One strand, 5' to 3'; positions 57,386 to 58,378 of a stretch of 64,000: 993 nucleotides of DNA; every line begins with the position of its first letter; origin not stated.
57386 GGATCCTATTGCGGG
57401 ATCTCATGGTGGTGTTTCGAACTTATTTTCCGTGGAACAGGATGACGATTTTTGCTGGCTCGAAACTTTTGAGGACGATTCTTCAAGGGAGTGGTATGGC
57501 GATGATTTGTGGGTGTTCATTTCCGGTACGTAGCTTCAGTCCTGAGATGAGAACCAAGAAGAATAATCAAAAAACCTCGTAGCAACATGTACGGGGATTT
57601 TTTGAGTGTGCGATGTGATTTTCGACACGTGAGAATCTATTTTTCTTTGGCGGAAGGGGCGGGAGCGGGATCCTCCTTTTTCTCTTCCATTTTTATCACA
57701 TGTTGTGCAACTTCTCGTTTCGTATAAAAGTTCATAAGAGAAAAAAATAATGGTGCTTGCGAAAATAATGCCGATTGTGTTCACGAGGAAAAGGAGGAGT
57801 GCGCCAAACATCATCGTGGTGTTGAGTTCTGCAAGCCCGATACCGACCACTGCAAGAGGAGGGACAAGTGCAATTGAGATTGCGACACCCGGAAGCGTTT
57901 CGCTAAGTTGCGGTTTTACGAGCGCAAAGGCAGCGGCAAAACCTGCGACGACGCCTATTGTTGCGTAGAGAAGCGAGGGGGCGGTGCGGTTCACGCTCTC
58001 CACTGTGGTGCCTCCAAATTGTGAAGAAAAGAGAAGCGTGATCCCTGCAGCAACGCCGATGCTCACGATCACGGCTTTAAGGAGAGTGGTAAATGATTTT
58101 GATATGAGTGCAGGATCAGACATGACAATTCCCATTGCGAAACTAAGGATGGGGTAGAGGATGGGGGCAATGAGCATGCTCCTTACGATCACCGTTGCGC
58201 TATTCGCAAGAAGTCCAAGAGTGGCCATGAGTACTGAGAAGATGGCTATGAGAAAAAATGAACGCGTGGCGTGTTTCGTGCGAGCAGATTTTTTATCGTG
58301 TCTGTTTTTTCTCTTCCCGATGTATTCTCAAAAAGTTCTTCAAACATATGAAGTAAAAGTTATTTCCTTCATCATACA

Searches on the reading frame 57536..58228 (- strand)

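Call 86: search_protein_families(library=pfam, proteins=[window:57536-58228:-], max_evalue=0.001)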
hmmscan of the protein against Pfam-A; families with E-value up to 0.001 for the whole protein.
window:57536-58228:- (230 aa): 1 family
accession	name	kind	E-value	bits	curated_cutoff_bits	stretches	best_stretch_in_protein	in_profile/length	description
PF04087.19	DUF389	-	2.5e-33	115.5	23.9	1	18-156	1-137/137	Domain of unknown function (DUF389)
